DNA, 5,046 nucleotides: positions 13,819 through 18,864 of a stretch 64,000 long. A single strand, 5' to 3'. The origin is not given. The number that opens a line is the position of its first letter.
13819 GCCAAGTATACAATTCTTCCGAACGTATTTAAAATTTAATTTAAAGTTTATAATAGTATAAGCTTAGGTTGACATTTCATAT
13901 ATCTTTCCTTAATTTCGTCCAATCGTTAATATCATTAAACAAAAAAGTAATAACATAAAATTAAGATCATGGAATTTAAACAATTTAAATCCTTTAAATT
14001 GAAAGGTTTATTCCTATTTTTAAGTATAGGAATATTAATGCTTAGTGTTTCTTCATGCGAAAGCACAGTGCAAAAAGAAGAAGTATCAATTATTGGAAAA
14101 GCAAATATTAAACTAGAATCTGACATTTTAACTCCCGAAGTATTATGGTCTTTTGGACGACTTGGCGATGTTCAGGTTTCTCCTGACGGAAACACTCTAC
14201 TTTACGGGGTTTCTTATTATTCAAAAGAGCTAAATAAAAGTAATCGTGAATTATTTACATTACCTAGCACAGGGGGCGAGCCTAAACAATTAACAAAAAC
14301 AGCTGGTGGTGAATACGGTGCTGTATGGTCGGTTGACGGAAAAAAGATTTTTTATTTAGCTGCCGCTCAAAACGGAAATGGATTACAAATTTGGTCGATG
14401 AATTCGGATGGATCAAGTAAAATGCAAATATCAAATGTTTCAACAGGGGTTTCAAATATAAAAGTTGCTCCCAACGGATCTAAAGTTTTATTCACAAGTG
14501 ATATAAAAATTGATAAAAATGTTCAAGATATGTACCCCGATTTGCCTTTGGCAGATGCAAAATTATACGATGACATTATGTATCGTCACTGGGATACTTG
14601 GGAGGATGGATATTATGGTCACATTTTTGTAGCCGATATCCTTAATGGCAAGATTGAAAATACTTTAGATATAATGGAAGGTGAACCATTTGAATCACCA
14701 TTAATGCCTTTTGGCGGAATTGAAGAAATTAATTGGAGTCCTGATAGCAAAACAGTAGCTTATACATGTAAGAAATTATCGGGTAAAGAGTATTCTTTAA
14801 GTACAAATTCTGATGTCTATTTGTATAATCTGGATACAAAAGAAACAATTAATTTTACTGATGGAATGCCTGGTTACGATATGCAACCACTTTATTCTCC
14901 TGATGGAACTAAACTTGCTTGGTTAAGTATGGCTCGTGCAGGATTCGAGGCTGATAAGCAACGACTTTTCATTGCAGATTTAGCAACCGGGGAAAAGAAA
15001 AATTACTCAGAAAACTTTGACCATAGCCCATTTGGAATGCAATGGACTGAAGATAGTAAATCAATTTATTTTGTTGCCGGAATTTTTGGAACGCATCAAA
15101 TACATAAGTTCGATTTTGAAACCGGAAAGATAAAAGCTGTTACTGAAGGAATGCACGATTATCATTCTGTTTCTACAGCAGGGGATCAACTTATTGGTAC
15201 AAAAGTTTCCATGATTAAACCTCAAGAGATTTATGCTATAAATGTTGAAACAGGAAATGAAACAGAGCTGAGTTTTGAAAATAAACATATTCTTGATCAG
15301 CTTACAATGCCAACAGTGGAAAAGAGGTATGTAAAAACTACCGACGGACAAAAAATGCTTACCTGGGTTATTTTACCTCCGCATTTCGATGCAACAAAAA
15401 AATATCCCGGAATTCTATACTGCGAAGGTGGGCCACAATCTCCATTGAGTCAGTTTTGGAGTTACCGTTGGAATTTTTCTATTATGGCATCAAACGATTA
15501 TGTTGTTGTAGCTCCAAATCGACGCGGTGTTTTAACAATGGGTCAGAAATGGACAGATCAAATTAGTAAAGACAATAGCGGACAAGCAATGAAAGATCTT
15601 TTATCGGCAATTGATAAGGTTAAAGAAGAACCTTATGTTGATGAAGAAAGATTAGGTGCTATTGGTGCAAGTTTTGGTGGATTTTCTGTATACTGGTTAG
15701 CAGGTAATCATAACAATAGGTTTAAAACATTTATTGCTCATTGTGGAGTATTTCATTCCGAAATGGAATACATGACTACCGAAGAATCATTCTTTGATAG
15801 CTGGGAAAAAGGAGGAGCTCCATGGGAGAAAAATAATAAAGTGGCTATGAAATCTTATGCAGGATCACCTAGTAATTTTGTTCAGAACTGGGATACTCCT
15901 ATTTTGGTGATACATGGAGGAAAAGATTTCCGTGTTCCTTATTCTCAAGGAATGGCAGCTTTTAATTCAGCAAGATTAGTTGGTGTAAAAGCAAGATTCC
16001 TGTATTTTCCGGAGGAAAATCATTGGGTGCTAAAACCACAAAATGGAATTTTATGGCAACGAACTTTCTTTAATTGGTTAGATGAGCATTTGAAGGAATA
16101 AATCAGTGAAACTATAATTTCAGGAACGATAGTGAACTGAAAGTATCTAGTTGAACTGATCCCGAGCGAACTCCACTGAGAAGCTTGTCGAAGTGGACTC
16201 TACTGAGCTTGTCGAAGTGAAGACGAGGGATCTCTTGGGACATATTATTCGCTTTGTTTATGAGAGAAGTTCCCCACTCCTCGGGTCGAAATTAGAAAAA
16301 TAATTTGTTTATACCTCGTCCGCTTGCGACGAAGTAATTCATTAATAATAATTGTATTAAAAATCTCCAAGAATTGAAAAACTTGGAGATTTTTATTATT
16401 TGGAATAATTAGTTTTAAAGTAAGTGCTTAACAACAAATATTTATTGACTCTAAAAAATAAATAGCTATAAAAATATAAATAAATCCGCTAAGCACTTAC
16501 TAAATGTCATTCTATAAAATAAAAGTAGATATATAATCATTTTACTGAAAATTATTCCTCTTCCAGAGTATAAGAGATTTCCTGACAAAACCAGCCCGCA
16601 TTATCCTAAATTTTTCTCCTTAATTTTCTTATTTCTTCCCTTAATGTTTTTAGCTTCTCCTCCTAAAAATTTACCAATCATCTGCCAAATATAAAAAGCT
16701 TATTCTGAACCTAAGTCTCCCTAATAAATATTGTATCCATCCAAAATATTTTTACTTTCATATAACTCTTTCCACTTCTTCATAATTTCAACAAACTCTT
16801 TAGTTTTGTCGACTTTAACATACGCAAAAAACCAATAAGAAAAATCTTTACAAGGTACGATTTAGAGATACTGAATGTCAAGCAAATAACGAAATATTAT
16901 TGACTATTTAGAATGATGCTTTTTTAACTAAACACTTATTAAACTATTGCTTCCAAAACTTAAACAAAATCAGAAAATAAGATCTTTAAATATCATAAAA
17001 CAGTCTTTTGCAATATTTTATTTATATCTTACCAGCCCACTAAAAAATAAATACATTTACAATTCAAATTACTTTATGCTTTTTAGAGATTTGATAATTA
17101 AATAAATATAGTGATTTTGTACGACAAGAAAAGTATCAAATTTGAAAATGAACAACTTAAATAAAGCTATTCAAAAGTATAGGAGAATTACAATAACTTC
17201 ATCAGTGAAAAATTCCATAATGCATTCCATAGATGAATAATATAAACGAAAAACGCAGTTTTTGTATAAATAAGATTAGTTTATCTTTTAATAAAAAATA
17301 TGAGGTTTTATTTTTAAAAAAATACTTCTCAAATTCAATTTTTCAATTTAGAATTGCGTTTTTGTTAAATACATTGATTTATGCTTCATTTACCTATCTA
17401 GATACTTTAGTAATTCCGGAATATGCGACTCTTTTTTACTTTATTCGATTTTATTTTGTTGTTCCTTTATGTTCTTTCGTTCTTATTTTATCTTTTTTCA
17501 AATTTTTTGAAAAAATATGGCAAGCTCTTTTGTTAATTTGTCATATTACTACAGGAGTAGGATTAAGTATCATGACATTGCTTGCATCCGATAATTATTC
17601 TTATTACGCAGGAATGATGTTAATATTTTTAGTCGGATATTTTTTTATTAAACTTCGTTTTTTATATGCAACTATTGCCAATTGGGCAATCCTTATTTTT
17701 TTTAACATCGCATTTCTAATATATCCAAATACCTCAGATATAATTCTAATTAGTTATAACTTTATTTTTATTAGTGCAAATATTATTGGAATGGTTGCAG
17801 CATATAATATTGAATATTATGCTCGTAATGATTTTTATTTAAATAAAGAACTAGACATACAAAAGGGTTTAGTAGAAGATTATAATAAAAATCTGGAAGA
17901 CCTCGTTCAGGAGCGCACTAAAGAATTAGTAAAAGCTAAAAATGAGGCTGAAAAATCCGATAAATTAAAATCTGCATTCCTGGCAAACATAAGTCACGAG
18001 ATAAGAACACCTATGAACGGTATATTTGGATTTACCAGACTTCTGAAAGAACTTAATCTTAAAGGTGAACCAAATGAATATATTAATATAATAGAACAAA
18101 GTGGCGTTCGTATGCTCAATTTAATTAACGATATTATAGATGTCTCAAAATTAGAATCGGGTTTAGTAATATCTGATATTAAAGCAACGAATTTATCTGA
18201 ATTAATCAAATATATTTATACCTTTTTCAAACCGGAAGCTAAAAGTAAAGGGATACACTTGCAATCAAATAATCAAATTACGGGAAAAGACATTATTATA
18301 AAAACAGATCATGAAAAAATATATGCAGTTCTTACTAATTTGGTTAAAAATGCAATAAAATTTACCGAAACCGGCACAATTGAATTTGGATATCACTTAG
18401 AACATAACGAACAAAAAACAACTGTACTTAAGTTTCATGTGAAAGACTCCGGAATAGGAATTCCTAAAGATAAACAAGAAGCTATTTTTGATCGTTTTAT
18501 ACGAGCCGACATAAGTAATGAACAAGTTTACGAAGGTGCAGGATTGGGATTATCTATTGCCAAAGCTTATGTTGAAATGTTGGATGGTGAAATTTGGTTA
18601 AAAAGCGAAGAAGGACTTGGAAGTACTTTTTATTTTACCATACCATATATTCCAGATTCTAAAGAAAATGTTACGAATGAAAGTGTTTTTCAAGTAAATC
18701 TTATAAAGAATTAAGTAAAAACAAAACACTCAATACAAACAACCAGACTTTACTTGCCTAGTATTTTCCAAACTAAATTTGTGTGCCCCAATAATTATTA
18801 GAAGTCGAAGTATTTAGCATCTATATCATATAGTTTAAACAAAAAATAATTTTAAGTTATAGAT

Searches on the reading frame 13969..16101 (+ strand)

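Call 7: search_protein_families(library=pfam, proteins=[window:13969-16101:+], max_evalue=0.01)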
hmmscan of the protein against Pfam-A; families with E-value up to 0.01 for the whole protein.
window:13969-16101:+ (710 aa): 12 families
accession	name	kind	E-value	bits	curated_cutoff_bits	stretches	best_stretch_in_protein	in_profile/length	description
PF00326.27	Peptidase_S9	-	1.3e-51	175.6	22.6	1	497-709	1-211/213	Prolyl oligopeptidase family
PF07676.18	PD40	-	3.5e-16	59.1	20.9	1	301-321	8-28/38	WD40-like Beta Propeller Repeat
PF02897.21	Peptidase_S9_N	-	2.8e-09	36.7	24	0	62-135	123-192/414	Prolyl oligopeptidase, N-terminal beta-propeller domain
PF00561.26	Abhydrolase_1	-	3.8e-07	30.5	25.8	1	482-601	3-109/245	alpha/beta hydrolase fold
PF25174.1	Beta-prop_THOC3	-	1e-06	28.4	305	0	120-185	10-71/272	THOC3 beta-propeller domain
PF01738.24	DLH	-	1.5e-06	28.4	21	1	526-690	63-191/217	Dienelactone hydrolase family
PF00930.27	DPPIV_N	-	1.1e-05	24.9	22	0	357-440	243-329/354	Dipeptidyl peptidase IV (DPP IV) N-terminal region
PF20434.5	BD-FAE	-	1.3e-05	25.2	26.8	1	624-662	171-209/215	BD-FAE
PF02129.25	Peptidase_S15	-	2.9e-05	24.3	23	1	502-608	46-143/262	X-Pro dipeptidyl-peptidase (S15 family)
PF12146.15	Hydrolase_4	-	3.3e-05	23.7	27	0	504-600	25-116/239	Serine aminopeptidase, S33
PF00756.26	Esterase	-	0.00052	20.3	22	1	460-626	5-172/251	Putative esterase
PF08450.18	SGL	-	0.0063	16.6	26.3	0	57-148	80-165/246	SMP-30/Gluconolactonase/LRE-like region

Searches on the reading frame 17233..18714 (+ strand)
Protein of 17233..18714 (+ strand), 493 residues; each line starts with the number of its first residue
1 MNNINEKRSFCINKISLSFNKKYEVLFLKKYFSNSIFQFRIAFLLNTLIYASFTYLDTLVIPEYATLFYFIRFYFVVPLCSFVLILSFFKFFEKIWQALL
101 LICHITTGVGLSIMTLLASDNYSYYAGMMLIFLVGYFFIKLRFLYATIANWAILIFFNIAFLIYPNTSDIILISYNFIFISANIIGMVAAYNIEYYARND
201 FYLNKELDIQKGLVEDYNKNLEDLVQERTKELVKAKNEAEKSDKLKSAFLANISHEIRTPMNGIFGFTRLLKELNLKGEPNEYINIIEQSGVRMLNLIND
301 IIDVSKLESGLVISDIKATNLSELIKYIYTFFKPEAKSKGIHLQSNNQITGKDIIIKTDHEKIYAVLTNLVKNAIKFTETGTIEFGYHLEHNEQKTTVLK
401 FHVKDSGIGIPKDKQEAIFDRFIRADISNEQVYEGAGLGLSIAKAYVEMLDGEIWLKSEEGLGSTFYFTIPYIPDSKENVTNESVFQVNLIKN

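Call 7: search_protein_families(library=pfam, proteins=[window:17233-18714:+], max_evalue=0.01)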
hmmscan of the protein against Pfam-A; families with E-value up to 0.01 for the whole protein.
window:17233-18714:+ (493 aa): 2 families
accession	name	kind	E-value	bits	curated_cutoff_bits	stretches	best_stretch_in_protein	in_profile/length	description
PF02518.31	HATPase_c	-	1.5e-24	87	26.4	1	359-472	2-109/111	Histidine kinase-, DNA gyrase B-, and HSP90-like ATPase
PF00512.31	HisKA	-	1.4e-20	73.6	26.9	1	246-310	2-66/66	His Kinase A (phospho-acceptor) domain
